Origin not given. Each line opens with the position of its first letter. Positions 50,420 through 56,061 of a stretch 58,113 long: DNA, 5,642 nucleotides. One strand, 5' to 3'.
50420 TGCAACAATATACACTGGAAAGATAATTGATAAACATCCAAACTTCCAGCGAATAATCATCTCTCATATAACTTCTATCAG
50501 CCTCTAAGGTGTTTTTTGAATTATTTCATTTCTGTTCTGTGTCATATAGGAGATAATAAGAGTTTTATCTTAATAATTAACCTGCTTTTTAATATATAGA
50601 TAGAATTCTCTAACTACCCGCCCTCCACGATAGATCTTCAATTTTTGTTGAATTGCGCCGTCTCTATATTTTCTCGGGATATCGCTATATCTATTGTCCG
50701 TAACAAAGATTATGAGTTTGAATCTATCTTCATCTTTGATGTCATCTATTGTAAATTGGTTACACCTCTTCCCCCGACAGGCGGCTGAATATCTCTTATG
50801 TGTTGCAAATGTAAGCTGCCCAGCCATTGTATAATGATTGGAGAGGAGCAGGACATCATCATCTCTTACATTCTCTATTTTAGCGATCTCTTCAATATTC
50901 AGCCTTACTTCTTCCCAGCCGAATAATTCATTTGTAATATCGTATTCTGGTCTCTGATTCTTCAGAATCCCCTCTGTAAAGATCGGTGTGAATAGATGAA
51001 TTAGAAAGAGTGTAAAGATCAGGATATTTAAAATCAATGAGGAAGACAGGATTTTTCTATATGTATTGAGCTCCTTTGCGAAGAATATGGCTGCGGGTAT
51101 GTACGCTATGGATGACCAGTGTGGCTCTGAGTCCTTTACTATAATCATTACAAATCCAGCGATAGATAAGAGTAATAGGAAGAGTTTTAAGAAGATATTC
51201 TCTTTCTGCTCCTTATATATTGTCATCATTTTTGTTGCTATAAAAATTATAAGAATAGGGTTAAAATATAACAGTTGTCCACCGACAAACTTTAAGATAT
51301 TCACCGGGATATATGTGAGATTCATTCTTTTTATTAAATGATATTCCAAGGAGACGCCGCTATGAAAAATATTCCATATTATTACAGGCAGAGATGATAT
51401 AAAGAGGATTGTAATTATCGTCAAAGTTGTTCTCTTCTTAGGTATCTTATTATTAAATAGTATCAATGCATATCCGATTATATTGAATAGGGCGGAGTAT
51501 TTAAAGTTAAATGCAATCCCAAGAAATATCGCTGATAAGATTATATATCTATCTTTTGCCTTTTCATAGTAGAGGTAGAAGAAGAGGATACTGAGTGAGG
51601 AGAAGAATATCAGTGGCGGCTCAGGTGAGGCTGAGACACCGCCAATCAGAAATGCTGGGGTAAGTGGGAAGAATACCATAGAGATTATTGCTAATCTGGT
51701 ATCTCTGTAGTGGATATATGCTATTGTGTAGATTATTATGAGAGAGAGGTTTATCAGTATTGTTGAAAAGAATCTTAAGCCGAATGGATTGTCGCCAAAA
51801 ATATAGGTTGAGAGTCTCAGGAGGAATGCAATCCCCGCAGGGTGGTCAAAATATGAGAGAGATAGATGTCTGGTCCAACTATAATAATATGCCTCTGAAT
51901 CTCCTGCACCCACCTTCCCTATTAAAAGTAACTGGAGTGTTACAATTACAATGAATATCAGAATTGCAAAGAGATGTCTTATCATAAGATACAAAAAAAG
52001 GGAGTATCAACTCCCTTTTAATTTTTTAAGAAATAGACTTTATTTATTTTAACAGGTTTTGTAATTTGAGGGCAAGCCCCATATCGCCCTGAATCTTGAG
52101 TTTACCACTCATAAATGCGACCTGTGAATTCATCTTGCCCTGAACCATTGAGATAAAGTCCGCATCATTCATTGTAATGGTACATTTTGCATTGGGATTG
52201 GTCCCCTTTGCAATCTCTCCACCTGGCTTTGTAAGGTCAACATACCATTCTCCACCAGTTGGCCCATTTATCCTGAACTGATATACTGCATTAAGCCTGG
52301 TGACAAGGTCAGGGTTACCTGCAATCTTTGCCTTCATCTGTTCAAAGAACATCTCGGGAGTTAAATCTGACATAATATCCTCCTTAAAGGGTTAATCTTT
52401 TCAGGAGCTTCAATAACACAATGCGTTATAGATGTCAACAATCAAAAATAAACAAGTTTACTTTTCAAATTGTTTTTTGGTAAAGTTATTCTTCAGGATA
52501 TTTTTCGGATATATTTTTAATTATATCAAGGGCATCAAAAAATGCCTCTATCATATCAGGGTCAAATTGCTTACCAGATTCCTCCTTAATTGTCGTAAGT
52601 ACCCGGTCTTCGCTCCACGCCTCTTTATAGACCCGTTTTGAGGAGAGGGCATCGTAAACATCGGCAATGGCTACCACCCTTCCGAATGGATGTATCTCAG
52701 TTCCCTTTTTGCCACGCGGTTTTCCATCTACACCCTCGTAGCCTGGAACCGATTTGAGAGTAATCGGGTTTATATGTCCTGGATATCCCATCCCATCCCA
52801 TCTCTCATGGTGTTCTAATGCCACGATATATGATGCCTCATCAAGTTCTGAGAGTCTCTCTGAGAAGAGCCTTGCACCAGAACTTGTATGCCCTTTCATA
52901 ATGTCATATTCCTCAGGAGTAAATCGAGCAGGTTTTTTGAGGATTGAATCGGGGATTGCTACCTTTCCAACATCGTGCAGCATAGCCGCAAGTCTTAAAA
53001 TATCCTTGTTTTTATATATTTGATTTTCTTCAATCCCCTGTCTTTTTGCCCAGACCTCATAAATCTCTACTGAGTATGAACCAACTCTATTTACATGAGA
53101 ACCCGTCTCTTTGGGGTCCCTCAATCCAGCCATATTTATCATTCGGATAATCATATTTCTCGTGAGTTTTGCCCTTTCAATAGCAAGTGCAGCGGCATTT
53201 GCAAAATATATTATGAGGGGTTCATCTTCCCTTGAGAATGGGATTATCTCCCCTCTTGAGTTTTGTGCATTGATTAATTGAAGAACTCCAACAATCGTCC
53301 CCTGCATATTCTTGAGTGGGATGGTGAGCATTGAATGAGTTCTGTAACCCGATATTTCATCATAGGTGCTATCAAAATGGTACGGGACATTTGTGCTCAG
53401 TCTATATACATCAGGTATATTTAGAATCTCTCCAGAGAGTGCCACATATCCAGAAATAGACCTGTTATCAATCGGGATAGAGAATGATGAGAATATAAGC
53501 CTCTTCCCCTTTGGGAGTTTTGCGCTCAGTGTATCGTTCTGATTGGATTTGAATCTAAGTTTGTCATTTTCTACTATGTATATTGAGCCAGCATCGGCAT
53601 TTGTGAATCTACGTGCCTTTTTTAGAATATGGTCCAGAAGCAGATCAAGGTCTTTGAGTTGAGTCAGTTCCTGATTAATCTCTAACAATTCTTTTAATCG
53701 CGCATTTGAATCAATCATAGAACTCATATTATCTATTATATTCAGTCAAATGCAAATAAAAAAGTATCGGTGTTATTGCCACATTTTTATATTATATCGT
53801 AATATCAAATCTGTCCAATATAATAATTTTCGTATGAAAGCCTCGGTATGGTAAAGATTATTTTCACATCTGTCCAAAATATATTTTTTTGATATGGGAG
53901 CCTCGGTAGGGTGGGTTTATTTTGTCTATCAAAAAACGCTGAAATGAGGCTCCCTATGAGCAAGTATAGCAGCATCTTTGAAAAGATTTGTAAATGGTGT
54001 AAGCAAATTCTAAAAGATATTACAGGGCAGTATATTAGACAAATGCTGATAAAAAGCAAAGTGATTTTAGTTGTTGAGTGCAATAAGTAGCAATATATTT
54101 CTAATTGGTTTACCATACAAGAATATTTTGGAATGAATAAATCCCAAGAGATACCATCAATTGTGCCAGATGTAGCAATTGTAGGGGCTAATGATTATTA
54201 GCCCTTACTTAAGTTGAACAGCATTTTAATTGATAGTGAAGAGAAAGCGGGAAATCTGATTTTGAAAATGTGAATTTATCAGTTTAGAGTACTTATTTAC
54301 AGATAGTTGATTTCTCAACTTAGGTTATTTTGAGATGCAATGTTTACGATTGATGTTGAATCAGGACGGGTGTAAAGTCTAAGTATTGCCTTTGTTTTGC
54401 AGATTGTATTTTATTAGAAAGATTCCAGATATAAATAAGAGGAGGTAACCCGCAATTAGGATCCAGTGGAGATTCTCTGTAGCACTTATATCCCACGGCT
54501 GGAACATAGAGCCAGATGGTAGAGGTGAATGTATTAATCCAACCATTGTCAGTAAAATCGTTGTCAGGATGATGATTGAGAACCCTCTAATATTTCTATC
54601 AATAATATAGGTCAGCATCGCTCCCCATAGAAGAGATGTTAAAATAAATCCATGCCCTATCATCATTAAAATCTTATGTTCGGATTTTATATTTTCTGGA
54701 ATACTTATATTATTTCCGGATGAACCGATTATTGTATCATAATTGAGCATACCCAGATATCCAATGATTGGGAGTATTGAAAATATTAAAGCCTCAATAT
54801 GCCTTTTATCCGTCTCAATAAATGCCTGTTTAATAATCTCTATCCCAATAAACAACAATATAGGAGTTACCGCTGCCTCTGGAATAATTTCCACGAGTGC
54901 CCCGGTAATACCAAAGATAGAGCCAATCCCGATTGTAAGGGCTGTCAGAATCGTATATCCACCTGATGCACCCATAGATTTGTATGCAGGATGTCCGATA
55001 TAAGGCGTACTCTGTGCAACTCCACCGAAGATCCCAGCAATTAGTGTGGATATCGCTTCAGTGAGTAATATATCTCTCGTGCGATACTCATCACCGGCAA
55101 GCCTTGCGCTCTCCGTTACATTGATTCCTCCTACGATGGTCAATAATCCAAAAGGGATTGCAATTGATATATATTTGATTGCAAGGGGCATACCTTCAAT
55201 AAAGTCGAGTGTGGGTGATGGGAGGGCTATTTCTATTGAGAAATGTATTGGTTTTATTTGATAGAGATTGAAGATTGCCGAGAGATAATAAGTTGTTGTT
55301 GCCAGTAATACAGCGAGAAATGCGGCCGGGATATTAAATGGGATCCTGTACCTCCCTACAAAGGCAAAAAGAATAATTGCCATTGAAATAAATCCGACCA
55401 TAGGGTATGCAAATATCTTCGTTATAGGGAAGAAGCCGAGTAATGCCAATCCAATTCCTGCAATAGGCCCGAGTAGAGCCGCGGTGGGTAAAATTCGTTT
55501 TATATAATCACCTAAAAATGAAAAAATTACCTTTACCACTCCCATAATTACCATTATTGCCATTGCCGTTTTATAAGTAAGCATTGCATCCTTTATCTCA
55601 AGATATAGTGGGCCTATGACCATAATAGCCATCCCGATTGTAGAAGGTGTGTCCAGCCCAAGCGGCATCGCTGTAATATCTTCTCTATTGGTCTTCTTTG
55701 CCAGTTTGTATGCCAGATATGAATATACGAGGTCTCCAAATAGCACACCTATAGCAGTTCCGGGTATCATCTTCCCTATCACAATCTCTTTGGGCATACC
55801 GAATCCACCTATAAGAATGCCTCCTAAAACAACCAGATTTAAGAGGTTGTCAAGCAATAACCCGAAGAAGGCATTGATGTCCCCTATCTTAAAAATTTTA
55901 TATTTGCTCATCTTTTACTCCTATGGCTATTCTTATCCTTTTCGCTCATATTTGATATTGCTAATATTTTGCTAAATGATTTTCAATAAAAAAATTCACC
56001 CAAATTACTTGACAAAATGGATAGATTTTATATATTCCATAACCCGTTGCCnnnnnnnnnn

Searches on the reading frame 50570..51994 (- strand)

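Call 51: search_protein_families(library=pfam, proteins=[window:50570-51994:-], max_evalue=0.00001)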
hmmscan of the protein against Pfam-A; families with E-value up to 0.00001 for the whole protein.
window:50570-51994:- (474 aa): 2 families
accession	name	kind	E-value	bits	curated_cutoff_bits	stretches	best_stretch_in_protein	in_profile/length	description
PF13231.12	PMT_2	-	1.3e-21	77.9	26.1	1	50-207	1-160/160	Dolichyl-phosphate-mannose-protein mannosyltransferase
PF02366.24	PMT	-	2.8e-12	47.2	22.7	1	46-201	57-222/245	Dolichyl-phosphate-mannose-protein mannosyltransferase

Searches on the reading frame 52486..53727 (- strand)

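Call 12: search_protein_families(library=pfam, proteins=[window:52486-53727:-])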
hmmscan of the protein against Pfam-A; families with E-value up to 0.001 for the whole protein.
window:52486-53727:- (413 aa): 5 families
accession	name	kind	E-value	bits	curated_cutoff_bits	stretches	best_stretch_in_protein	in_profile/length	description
PF13487.12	HD_5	-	4.3e-26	92.1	27.2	2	239-318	37-117/170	HD domain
PF01966.28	HD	-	7.4e-18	65.4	22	1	210-360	3-115/116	HD domain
PF01590.32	GAF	-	1.5e-16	61.5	22.4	1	26-183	1-133/133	GAF domain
PF13492.12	GAF_3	-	2.1e-09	38.3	27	1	26-185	1-129/129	GAF domain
PF13185.12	GAF_2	-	6.7e-08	33.3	28.6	1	26-184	3-136/136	GAF domain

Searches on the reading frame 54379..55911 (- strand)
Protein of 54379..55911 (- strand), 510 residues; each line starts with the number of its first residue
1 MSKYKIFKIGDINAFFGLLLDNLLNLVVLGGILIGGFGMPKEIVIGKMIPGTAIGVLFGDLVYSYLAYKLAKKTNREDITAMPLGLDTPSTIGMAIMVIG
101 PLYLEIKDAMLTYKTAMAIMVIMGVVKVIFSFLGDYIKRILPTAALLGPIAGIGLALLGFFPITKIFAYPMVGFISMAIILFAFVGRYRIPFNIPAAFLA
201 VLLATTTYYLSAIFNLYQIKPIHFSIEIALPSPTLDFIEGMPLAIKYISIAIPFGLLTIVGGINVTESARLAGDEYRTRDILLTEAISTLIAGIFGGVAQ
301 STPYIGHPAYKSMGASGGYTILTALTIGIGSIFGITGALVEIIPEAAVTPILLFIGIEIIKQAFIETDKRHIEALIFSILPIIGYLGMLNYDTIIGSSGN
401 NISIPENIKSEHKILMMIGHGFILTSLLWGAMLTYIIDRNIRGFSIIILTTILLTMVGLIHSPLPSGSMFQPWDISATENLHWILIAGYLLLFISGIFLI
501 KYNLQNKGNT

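Call 12: search_protein_families(library=pfam, proteins=[window:54379-55911:-])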
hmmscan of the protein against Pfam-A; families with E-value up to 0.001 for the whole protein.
window:54379-55911:- (510 aa): 0 families

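Call 20: find_related_loci(query=window:54379-55911:-, collection=genome_contigs, flank=10000)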
Query window:54379-55911:- (510 aa) in genome_contigs; peptide patterns used: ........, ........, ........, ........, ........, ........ (x = any residue, [..] = any of these).
600 stretches matched a pattern (row limit reached: there are more); 585 encode a relative of the query (tblastn E <= 1e-3); the best 80 are kept; 80 distinct loci.
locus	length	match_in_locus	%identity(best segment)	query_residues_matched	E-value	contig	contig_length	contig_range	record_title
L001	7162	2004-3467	52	2-489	7e-169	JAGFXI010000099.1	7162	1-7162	MAG: Deltaproteobacteria bacterium isolate CTSoil_058 scaffold_14894, whole genome shotgun sequence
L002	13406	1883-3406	50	1-509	8e-163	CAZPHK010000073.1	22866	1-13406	MAG TPA_asm: uncultured Acidobacteriota bacterium isolate binchicken_co129_133 genome assembly, contig: NODE_6244_length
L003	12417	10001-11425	53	2-473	3e-162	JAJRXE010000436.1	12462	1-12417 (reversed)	MAG: Calditrichota bacterium isolate Dive96_bin3.123 k141_4326452, whole genome shotgun sequence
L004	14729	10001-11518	50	3-509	4e-161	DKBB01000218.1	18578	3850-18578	MAG TPA_asm: Acidobacteria bacterium UBA6911 UBA6911_contig_14688, whole genome shotgun sequence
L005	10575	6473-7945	51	2-492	1e-158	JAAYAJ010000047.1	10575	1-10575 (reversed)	MAG: Acidobacteria bacterium isolate AS06rmzACSIP_118 187729_AS06, whole genome shotgun sequence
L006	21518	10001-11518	50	2-509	2e-158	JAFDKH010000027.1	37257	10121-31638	MAG: Deltaproteobacteria bacterium isolate Meg22_46_Bin_104 Meg22_46_Bin_104_scaffold_860, whole genome shotgun sequence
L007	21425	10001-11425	51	2-474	4e-158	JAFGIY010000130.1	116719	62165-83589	MAG: Acidobacteria bacterium isolate Zod_Metabat.240 k87_6092122, whole genome shotgun sequence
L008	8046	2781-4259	51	5-503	2e-154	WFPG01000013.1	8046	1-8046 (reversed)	MAG: Acidobacteria bacterium isolate S012_49 k151_1145, whole genome shotgun sequence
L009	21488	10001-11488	48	3-495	2e-154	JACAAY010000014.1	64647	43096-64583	MAG: Desulfuromonadales bacterium isolate Cfx2-04 MAG4_14, whole genome shotgun sequence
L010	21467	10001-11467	49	2-489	9e-153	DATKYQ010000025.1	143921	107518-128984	MAG TPA_asm: Myxococcota bacterium isolate SMAG_U14223 k141_4052756, whole genome shotgun sequence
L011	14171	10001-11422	49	2-472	3e-152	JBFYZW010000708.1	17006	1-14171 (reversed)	MAG: Deltaproteobacteria bacterium isolate PPR_0449 k121_7347399, whole genome shotgun sequence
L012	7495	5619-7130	50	1-506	8e-152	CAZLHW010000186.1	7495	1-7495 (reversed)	MAG TPA_asm: uncultured Acidobacteriota bacterium isolate SRP167436_co1_235 genome assembly, contig: NODE_16627_length_7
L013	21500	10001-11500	47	3-499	4e-150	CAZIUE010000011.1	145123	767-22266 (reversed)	MAG TPA_asm: uncultured Pelobacter sp. isolate binchicken_co22_46 genome assembly, contig: NODE_93_length_145123_cov_68.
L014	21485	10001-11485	48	3-478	4e-150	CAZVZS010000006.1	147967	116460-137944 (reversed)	MAG TPA_asm: uncultured Leptospiraceae bacterium isolate SRP090828_co2_25 genome assembly, contig: NODE_31_length_147967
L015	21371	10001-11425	50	3-472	5e-150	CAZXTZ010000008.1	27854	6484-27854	MAG TPA_asm: uncultured Geobacteraceae bacterium isolate SRP294416_co1_167 genome assembly, contig: NODE_3074_length_278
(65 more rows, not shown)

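Call 22: find_homologous_proteins(query=window:54379-55911:-, max_evalue=1e-100)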
Query window:54379-55911:- (510 aa): 4803 proteins with E <= 1e-100 among 8000 candidates; the best 120 are listed.
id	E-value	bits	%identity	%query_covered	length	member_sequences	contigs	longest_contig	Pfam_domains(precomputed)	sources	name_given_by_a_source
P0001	8.2e-250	848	78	96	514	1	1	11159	-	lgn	-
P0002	3.7e-248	842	77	99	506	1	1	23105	-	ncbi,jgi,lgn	-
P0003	7.0e-248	842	78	99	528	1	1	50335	-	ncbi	-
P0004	1.2e-244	831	76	99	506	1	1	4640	-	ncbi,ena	-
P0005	2.5e-234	797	74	99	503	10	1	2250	-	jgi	-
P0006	1.3e-228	778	72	99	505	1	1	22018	-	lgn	-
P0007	3.5e-223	760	75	92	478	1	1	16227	-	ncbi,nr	ncbi:MAG: MFS transporter [Deltaproteobacteria bacterium]|nr:MFS transporter [Deltaproteobacteria ba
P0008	2.9e-200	684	100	63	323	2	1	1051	-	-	-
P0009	5.1e-187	641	59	98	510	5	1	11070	-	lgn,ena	-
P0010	9.5e-165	567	52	96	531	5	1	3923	-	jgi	jgi:AGZA family xanthine/uracil permease-like MFS transporter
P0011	2.7e-162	559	53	96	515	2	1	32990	-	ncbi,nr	ncbi:MAG: MFS transporter [Deltaproteobacteria bacterium]|nr:MFS transporter [Deltaproteobacteria ba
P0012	2.8e-162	559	53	97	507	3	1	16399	-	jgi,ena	-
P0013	8.3e-161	554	53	96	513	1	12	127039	-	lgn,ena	-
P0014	1.2e-160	554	52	99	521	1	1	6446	-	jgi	jgi:AGZA family xanthine/uracil permease-like MFS transporter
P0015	2.0e-160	553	51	100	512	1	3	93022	-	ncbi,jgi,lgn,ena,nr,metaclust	ncbi:MAG: MFS transporter [Bdellovibrionales bacterium RIFOXYD1_FULL_53_11]|nr:MAG: MFS transporter 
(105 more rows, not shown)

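Call 23: find_encoding_contigs(protein=P0003, flank=10000, max_places=3)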
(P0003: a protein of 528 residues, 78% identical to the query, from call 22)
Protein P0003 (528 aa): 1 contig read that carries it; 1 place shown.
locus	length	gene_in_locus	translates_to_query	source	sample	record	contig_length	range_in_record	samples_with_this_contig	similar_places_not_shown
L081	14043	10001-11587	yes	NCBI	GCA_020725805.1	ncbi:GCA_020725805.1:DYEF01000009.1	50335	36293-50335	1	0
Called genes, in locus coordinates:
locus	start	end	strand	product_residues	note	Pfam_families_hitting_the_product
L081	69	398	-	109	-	-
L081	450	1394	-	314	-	PF25302:NADase_transloc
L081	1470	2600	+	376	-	PF06050:HGD-D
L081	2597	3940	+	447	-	PF06050:HGD-D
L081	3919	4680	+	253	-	PF01869:BcrAD_BadFG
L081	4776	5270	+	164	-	PF02559:CarD_TRCF_RID, PF21095:CarD_C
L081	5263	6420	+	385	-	PF01128:IspD, PF12804:NTP_transf_3, PF02542:YgbB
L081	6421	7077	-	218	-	PF02517:Rce1-like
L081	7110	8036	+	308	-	PF11306:DUF3108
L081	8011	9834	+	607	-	PF12895:ANAPC3 (faint), PF13429:TPR_15 (faint), PF24575:TPR_Slam (faint), PF00515:TPR_1 (faint), PF14559:TPR_19 (weak), PF23914:TPR_CcmH_CycH (weak), PF14559:TPR_19 (weak), PF25063:ARM_TT21_C (weak), +14 more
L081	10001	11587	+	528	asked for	-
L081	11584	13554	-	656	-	PF22073:Cep192_D4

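Call 24: find_encoding_contigs(protein=P0002, flank=10000, max_places=3)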
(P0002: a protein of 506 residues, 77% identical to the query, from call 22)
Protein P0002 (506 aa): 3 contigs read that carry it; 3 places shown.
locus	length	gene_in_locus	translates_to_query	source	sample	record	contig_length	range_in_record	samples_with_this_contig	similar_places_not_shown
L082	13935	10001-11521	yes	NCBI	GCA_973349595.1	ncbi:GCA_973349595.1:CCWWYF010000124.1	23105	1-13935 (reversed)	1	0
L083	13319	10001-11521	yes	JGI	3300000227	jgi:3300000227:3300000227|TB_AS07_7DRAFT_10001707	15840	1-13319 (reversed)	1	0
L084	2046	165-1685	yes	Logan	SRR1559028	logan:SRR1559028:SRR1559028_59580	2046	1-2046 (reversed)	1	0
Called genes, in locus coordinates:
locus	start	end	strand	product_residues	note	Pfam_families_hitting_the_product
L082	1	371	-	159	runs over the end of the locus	PF00027:cNMP_binding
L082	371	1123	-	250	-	-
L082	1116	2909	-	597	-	PF13584:BatD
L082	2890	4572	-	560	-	PF00092:VWA, PF13519:VWA_2, PF13431:TPR_17 (faint), PF24575:TPR_Slam (faint), PF07719:TPR_2 (faint), PF13414:TPR_11 (faint), PF13432:TPR_16 (weak), PF00515:TPR_1, +1 more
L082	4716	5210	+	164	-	PF02559:CarD_TRCF_RID, PF00589:Phage_integrase (weak), PF21095:CarD_C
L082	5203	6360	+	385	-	PF01128:IspD, PF12804:NTP_transf_3, PF02542:YgbB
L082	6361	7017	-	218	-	PF02517:Rce1-like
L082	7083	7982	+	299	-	PF11306:DUF3108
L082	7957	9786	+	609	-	PF09295:ChAPs (faint), PF13429:TPR_15 (faint), PF25063:ARM_TT21_C (weak), PF14559:TPR_19 (weak), PF23914:TPR_CcmH_CycH, PF14559:TPR_19 (weak), PF12895:ANAPC3 (weak), PF25063:ARM_TT21_C (weak), +18 more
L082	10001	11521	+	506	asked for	-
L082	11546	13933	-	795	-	?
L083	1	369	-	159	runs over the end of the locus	PF00027:cNMP_binding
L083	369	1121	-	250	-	PF13414:TPR_11 (faint)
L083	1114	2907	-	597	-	PF13584:BatD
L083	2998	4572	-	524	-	PF00092:VWA, PF13519:VWA_2, PF13431:TPR_17 (faint), PF24575:TPR_Slam (faint), PF07719:TPR_2 (faint), PF13414:TPR_11 (faint), PF13432:TPR_16 (weak), PF00515:TPR_1, +1 more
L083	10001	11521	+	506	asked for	-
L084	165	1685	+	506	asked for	-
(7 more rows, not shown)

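Call 25: find_encoding_contigs(protein=P0006, flank=10000, max_places=3)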
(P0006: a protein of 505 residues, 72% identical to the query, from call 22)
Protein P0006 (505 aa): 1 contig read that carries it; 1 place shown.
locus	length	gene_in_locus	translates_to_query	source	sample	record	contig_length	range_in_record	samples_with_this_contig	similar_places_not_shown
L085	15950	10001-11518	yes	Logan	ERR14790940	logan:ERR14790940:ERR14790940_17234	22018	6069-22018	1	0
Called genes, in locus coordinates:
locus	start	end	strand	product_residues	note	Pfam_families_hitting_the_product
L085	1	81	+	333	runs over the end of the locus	PF14249:Tocopherol_cycl (weak)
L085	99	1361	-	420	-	-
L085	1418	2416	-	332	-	PF04041:Glyco_hydro_130 (faint)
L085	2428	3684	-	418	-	PF03349:Toluene_X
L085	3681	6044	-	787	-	-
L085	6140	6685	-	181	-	PF02517:Rce1-like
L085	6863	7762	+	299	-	PF11306:DUF3108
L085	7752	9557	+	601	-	PF00515:TPR_1 (weak), PF25058:ARM_TT21 (weak), PF14559:TPR_19 (weak), PF25063:ARM_TT21_C (weak), PF14559:TPR_19 (weak), PF00515:TPR_1 (weak), PF14559:TPR_19 (weak), PF25063:ARM_TT21_C (weak), +24 more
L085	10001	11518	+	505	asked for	-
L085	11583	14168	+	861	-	PF21671:CPL1-like (weak), PF06739:SBBP (faint)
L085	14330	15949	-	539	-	?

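Call 52: find_encoding_contigs(protein=P0008, flank=10000, max_places=10)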
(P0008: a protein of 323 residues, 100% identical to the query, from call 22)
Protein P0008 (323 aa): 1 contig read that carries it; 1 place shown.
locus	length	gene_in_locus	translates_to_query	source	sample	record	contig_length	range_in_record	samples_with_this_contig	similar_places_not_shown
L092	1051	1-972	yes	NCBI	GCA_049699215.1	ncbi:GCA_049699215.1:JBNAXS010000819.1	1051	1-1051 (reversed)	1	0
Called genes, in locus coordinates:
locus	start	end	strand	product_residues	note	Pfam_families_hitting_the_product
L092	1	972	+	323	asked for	?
